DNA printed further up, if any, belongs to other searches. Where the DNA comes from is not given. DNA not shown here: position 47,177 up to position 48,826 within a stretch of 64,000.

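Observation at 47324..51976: Two full-length, strongly diverged TssK paralogues in one locus, in an odd divergent/convergent gene geometry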

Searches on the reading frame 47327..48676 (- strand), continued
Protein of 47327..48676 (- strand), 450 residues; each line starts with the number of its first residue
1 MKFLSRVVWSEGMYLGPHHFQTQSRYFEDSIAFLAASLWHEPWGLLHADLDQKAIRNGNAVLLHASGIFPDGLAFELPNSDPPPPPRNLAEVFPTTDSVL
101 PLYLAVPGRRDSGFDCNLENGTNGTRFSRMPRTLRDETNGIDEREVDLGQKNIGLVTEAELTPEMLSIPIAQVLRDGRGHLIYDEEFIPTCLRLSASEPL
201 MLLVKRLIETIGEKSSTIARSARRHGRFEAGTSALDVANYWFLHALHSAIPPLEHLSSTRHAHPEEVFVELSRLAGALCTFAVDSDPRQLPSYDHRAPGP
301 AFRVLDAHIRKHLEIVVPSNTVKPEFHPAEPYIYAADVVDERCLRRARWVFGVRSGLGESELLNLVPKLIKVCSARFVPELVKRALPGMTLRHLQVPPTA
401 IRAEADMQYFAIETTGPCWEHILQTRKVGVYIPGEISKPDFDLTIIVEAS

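Call 75: search_protein_families(library=pfam, proteins=[L124:15595-16992:+, L124:17004-17783:-, L124:17794-19551:+, L124:19553-21154:-, L091:15204-16829:+, L091:17150-17827:+], max_evalue=0.001)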
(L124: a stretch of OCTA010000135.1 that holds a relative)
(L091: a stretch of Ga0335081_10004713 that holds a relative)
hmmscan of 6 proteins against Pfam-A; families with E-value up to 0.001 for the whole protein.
L124:15595-16992:+ (465 aa): 2 families
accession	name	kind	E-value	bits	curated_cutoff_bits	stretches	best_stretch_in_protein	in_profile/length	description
PF05943.17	VipB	-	4.6e-50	170.8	27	2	314-453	158-300/301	EvpB/VC_A0108, tail sheath N-terminal domain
PF05591.17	T6SS_VipA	-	6.5e-09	36.2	24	1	26-113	24-120/155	Type VI secretion system, VipA, VC_A0107 or Hcp2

L124:17004-17783:- (259 aa): 0 families

L124:17794-19551:+ (585 aa): 5 families
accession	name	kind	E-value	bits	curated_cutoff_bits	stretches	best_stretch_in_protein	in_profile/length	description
PF00069.31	Pkinase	-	3e-49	168.2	31.7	1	35-276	7-255/263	Protein kinase domain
PF07714.23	PK_Tyr_Ser-Thr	-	3.2e-36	125.4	23.1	1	41-279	14-254/258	Protein tyrosine and serine/threonine kinase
PF03781.23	FGE-sulfatase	-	4e-36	125.4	23.3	1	368-579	4-254/255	Sulfatase-modifying factor enzyme 1-like domain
PF14531.12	Kinase-like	-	2e-05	24.4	25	1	116-178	135-196/289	Kinase-like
PF01636.29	APH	-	0.00013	22.2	23.2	0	36-147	6-111/239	Phosphotransferase enzyme family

L124:19553-21154:- (533 aa): 16 families
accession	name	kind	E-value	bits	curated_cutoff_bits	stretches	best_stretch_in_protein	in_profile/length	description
PF00515.34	TPR_1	-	4.5e-24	83.7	27.8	2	273-301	6-34/34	Tetratricopeptide repeat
PF07719.23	TPR_2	-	3.3e-23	80.3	27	0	270-301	3-34/34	Tetratricopeptide repeat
PF13431.12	TPR_17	-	5.5e-20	70.3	24.4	0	290-322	1-33/34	Tetratricopeptide repeat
PF13432.12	TPR_16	-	2.1e-19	70.1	32.7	3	247-300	10-63/65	Tetratricopeptide repeat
PF13414.12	TPR_11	-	1.6e-18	66.6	26.8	1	453-486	9-42/42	TPR repeat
PF13181.12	TPR_8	-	3.1e-17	61.6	25.7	1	274-301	7-34/34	Tetratricopeptide repeat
PF14559.12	TPR_19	-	3.9e-16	59.6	25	2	286-335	9-58/68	Tetratricopeptide repeat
PF13428.12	TPR_14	-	3.6e-11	43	23.5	0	270-305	3-38/44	Tetratricopeptide repeat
PF13424.12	TPR_12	-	4.5e-10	40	30.1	1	270-331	5-74/77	Tetratricopeptide repeat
PF23914.1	TPR_CcmH_CycH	-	1.1e-05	25.8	42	1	259-358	41-143/158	Cytochrome c-type biogenesis protein H TPR domain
PF24575.1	TPR_Slam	-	2.7e-05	24.9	35.2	0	247-289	60-102/104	Surface lipoprotein assembly modifier, N-terminal TPR repeats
PF13174.12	TPR_6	-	3.5e-05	24.6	26.3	0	269-300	1-32/33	Tetratricopeptide repeat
PF12895.13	ANAPC3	-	4.4e-05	24.1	27.2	0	248-326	3-80/82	Anaphase-promoting complex, cyclosome, subunit 3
PF13371.12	TPR_9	-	0.00011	22.5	35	0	450-519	7-69/73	Tetratricopeptide repeat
PF13176.12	TPR_7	-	0.00049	20.4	27.9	0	274-301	5-32/36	Tetratricopeptide repeat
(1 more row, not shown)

L091:15204-16829:+ (541 aa): 2 families
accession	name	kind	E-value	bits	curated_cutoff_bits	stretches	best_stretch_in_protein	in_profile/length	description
PF05943.17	VipB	-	1.2e-49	169.5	27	2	390-529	157-300/301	EvpB/VC_A0108, tail sheath N-terminal domain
PF05591.17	T6SS_VipA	-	5.1e-13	49.5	24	1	92-198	6-119/155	Type VI secretion system, VipA, VC_A0107 or Hcp2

L091:17150-17827:+ (225 aa): 1 family
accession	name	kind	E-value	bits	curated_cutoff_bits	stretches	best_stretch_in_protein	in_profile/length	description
PF02369.22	Big_1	-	0.00031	21.2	34.9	1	60-147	15-91/93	Bacterial Ig-like domain (group 1)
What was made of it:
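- Some distant loci carry an extra fused TssB-TssC-like gene after tssM (call 75).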

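Call 76: find_encoding_contigs(protein=P0402, flank=10000, max_places=1)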
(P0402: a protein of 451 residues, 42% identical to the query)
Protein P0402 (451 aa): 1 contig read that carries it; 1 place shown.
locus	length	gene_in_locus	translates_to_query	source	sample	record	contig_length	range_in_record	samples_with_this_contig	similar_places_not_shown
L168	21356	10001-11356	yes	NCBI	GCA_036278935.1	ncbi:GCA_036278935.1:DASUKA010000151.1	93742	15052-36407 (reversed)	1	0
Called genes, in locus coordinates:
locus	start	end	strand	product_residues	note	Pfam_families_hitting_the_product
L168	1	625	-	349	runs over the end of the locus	PF06996:T6SS_TssG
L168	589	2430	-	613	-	PF05947:T6SS_TssF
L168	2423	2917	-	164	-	PF04965:GPW_gp25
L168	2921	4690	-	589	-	PF06812:ImpA_N, PF16989:T6SS_VasJ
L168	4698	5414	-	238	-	PF14559:TPR_19 (weak), PF07024:ImpE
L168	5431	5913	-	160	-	PF05638:T6SS_HCP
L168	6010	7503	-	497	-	PF05943:VipB, PF18945:VipB_2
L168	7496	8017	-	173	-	PF05591:T6SS_VipA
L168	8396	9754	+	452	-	PF05936:T6SS_VasE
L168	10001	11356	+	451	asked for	PF05936:T6SS_VasE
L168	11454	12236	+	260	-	PF09850:DotU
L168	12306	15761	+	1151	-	PF14331:IcmF-related_N, PF06761:IcmF-related, PF21070:IcmF_helical, PF06744:IcmF_C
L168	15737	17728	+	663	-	PF02368:Big_2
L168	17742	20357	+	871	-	PF01636:APH (faint), PF00069:Pkinase, PF07714:PK_Tyr_Ser-Thr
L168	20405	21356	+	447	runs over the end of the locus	-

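Call 77: find_encoding_contigs(protein=P0454, flank=10000, max_places=1)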
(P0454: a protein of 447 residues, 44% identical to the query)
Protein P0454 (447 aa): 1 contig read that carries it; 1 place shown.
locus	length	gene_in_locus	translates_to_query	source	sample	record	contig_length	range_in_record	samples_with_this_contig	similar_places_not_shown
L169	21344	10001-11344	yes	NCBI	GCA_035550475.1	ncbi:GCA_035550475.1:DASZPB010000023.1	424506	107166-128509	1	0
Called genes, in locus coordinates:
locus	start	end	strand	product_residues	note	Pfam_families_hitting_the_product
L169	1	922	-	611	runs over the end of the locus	PF06812:ImpA_N, PF16989:T6SS_VasJ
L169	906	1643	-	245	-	PF07024:ImpE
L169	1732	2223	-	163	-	PF05638:T6SS_HCP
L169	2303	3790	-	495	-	PF05943:VipB, PF18945:VipB_2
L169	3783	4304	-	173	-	PF05591:T6SS_VipA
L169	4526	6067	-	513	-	PF05175:MTS, PF06325:PrmA, PF08241:Methyltransf_11 (faint), PF13649:Methyltransf_25 (weak), PF13847:Methyltransf_31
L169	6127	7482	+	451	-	PF05936:T6SS_VasE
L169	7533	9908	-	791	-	-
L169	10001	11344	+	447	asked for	PF05936:T6SS_VasE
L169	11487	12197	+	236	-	PF09850:DotU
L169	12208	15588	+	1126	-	PF14331:IcmF-related_N, PF06761:IcmF-related, PF21070:IcmF_helical, PF06744:IcmF_C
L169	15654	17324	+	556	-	PF00069:Pkinase, PF01636:APH (faint), PF07714:PK_Tyr_Ser-Thr, PF03109:ABC1 (weak), PF03781:FGE-sulfatase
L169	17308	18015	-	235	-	-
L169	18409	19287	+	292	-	PF01040:UbiA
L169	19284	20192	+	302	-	PF00005:ABC_tran, PF13304:AAA_21 (faint)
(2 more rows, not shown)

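Call 78: find_encoding_contigs(protein=P0480, flank=10000, max_places=1)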
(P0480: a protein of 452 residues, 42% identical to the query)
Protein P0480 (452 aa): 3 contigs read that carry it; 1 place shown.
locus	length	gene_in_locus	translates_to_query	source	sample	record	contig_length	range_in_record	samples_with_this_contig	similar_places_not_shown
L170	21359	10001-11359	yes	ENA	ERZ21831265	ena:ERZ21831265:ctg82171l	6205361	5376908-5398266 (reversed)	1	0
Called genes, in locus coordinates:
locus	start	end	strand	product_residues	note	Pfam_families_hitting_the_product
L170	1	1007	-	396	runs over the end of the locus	PF03841:SelA, PF00266:Aminotran_5 (faint)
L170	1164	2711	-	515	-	PF00171:Aldedh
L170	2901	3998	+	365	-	PF04015:DUF362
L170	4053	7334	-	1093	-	PF26549:Tricorn_N, PF26550:Tricorn_2nd (weak), PF25174:Beta-prop_THOC3, PF26549:Tricorn_N, PF26550:Tricorn_2nd, PF14684:Tricorn_C1, PF14685:PDZ_Tricorn, PF03572:Peptidase_S41, +7 more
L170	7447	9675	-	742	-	-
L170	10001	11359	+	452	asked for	PF05936:T6SS_VasE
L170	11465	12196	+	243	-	PF09850:DotU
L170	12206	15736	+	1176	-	PF14331:IcmF-related_N, PF06761:IcmF-related, PF21070:IcmF_helical, PF06744:IcmF_C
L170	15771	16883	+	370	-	PF00069:Pkinase, PF07714:PK_Tyr_Ser-Thr, PF03109:ABC1 (weak)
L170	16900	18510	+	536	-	PF00069:Pkinase, PF01636:APH (faint), PF07714:PK_Tyr_Ser-Thr, PF03781:FGE-sulfatase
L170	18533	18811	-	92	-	-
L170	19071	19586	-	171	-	PF14376:Haem_bd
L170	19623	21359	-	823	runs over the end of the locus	PF00082:Peptidase_S8, PF02225:PA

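Call 91: predict_structure(alignment_id=A3)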
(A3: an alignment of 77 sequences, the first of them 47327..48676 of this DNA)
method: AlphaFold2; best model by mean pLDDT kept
length: 450 residues; sequences in the alignment: 77
mean_pLDDT: 83.8   pTM: 0.63
mean pLDDT of the five models: 83.8, 83.1, 83.0, 82.3, 82.2
residues with pLDDT >= 90: 236; 70-90: 143; 50-70: 48; < 50: 23
segments of 3 or more residues with pLDDT < 50: 1-6, 8-14, 226-232
pLDDT, mean of each block of 10 residues (from residue 1): 43 52 62 58 93 93 96 93 91 82 93 76 77 78 82 93 93 88 92 93 94 84 52 63 89 93 91 87 79 90 92 69 89 92 87 89 92 94 92 84 82 93 95 89 80
secondary structure, 60 per line:
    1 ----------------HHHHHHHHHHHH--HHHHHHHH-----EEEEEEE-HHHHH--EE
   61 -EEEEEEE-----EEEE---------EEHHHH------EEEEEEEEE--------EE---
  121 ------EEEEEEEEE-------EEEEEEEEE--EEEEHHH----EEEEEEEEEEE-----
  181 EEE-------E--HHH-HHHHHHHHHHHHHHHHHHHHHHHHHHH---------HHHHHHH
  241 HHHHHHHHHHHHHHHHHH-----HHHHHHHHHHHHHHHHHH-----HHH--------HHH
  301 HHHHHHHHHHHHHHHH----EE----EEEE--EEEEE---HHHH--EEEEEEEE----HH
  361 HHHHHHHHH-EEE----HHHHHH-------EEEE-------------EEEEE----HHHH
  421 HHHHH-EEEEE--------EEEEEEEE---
elements in order: H17-28 H31-38 E44-50 H52-56 E62-68 E74-77 H89-92 E99-107 E127-135 E143-151 E154-157 E165-175 E181-183 H198-224 H234-258 H264-281 H298-316 E327-330 E333-337 H341-344 E347-354 H359-369 E371-373 H378-383 E391-394 E408-412 H417-425 E427-431 E440-447

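Call 95: fold_search(model_id=the predicted structure, library=pdb)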
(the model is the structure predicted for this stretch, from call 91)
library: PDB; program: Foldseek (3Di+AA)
matches with E <= 10: 415; with E <= 0.001: 18
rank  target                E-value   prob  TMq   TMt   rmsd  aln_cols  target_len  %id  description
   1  5y0e_B                5.1e-38  1.00  0.55  0.57  22.2       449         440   25  Crystal structure of TssK (released 2018-08-08)
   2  5y0e_A                7.9e-38  1.00  0.57  0.58  20.3       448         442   25  Crystal structure of TssK (released 2018-08-08)
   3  5y0e_C                5.1e-34  1.00  0.56  0.59  20.9       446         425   24  Crystal structure of TssK (released 2018-08-08)
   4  5m30_B                5.4e-33  1.00  0.53  0.58  17.1       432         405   26  Structure of TssK from T6SS EAEC in complex with nanobody nb18 (released 2017-06-21)
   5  6giy_G                1.3e-32  1.00  0.57  0.58  15.8       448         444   27  The baseplate complex from the type VI secretion system (released 2018-10-17)
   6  6n38_A                3.5e-24  1.00  0.54  0.80  16.9       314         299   27  Structure of the type VI secretion system TssK-TssF-TssG baseplate subcomplex revealed by cryo-electron microscopy - f (released 2018-12-26)
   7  5mwn_C                5.7e-24  1.00  0.57  0.81  16.7       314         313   27  Structure of the EAEC T6SS component TssK N-terminal domain in complex with llama nanobodies nbK18 and nbK27 (released 2017-06-28)
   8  5mwn_A                8.0e-24  1.00  0.56  0.80  16.6       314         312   27  Structure of the EAEC T6SS component TssK N-terminal domain in complex with llama nanobodies nbK18 and nbK27 (released 2017-06-28)
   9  5mwn_B                4.1e-23  1.00  0.57  0.80  16.8       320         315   27  Structure of the EAEC T6SS component TssK N-terminal domain in complex with llama nanobodies nbK18 and nbK27 (released 2017-06-28)
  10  6n38_E                8.0e-23  1.00  0.54  0.80  17.1       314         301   27  Structure of the type VI secretion system TssK-TssF-TssG baseplate subcomplex revealed by cryo-electron microscopy - f (released 2018-12-26)
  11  6n38_F                8.0e-23  1.00  0.54  0.79  17.1       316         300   26  Structure of the type VI secretion system TssK-TssF-TssG baseplate subcomplex revealed by cryo-electron microscopy - f (released 2018-12-26)
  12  6n38_B                2.3e-22  1.00  0.54  0.79  17.2       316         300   26  Structure of the type VI secretion system TssK-TssF-TssG baseplate subcomplex revealed by cryo-electron microscopy - f (released 2018-12-26)
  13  5m30_C                1.4e-20  1.00  0.54  0.84   8.8       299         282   26  Structure of TssK from T6SS EAEC in complex with nanobody nb18 (released 2017-06-21)
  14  5m30_A                2.1e-20  1.00  0.54  0.83   7.7       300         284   27  Structure of TssK from T6SS EAEC in complex with nanobody nb18 (released 2017-06-21)
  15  6giy_D                4.1e-20  1.00  0.54  0.77  17.4       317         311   28  The baseplate complex from the type VI secretion system (released 2018-10-17)
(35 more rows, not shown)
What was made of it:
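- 47324..48676 (-): tssK1: the K1-type TssK paralogue (450 aa). Its stop codon overlaps the tssL start. AF2 pLDDT 83.8 with Foldseek top hits TssK 5Y0E/5M30/6GIY (calls 91, 95).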

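Call 99: find_encoding_contigs(protein=P0408, flank=10000, max_places=1)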
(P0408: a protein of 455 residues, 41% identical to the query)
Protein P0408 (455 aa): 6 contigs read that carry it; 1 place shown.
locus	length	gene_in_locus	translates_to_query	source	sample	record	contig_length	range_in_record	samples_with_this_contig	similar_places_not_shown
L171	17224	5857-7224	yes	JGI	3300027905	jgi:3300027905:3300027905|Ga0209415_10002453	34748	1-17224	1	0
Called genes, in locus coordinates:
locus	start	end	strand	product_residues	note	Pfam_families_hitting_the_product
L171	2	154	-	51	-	?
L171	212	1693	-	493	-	PF05943:VipB, PF18945:VipB_2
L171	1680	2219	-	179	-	PF05591:T6SS_VipA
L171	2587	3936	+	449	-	PF05936:T6SS_VasE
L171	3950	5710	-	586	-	-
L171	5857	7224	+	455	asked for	PF05936:T6SS_VasE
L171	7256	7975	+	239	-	PF09850:DotU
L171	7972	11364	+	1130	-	PF14331:IcmF-related_N, PF06761:IcmF-related, PF21070:IcmF_helical (weak), PF06744:IcmF_C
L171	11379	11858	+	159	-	-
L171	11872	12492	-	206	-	-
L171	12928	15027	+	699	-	PF05227:CHASE3, PF00989:PAS, PF08448:PAS_4, PF13188:PAS_8 (faint), PF13426:PAS_9, PF00989:PAS, PF00512:HisKA, PF02518:HATPase_c, +1 more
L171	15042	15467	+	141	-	PF00072:Response_reg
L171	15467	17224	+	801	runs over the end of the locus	PF00072:Response_reg, PF01590:GAF (weak), PF13185:GAF_2 (weak), PF00512:HisKA, PF02518:HATPase_c, PF00072:Response_reg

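Call 100: find_encoding_contigs(protein=P0397, flank=10000, max_places=1)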
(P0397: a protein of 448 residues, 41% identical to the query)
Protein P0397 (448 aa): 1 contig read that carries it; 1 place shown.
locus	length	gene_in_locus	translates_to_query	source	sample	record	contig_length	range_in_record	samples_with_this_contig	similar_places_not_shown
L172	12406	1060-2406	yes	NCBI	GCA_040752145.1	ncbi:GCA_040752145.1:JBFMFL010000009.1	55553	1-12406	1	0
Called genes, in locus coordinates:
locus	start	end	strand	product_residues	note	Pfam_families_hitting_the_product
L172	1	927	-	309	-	?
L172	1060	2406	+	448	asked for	PF05936:T6SS_VasE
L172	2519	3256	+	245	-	PF09850:DotU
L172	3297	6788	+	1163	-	PF14331:IcmF-related_N, PF06761:IcmF-related, PF06744:IcmF_C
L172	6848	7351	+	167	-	-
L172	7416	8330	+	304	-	PF13672:PP2C_2, PF00481:PP2C, PF07228:SpoIIE (weak)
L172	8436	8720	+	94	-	-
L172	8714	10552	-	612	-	PF13240:Zn_Ribbon_1 (weak), PF13248:Zn_ribbon_3 (weak), PF03109:ABC1 (faint), PF00069:Pkinase, PF07714:PK_Tyr_Ser-Thr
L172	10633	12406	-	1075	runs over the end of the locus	PF00656:Peptidase_C14, PF12895:ANAPC3 (faint), PF13428:TPR_14 (faint), PF13429:TPR_15 (weak), PF13432:TPR_16 (weak), PF13432:TPR_16, PF13371:TPR_9 (weak), PF13432:TPR_16 (weak), +15 more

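Call 102: search_protein_families(library=pfam, proteins=[L072:973-3015:+, L072:3054-3938:+, L072:3032-3727:+, L072:4320-4811:+, L072:7720-9720:-], max_evalue=0.001)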
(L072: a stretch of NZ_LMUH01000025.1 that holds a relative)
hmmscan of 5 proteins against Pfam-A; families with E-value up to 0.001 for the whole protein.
L072:973-3015:+ (680 aa): 4 families
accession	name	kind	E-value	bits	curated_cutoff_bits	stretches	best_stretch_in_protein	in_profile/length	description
PF05954.17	Phage_GPD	-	6.6e-82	275.5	30.1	1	30-343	1-303/305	Phage tail baseplate hub (GPD)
PF22178.3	Gp5_trimer_C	-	6.5e-32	110.5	30.9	1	485-596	1-110/112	Bacteriophage T4 gp5 C-terminal trimerisation domain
PF04717.18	Phage_base_V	-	2.8e-15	56.8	23.8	1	401-468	12-75/75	Type VI secretion system/phage-baseplate injector OB domain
PF22255.2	Gp44-like_2nd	-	0.0003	21.1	27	1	117-171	18-72/84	Baseplate hub protein gp44-like, second domain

L072:3054-3938:+ (294 aa): 1 family
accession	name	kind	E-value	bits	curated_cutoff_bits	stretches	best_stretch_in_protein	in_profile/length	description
PF05488.18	PAAR_motif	-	3.8e-15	56.3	27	2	10-43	3-36/70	PAAR motif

L072:3032-3727:+ (231 aa): 0 families

L072:4320-4811:+ (163 aa): 1 family
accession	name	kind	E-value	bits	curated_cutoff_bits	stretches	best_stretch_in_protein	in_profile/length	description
PF08786.17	DcrB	-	4.9e-05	23.9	27.2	1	43-145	26-126/127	DcrB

L072:7720-9720:- (666 aa): 0 families
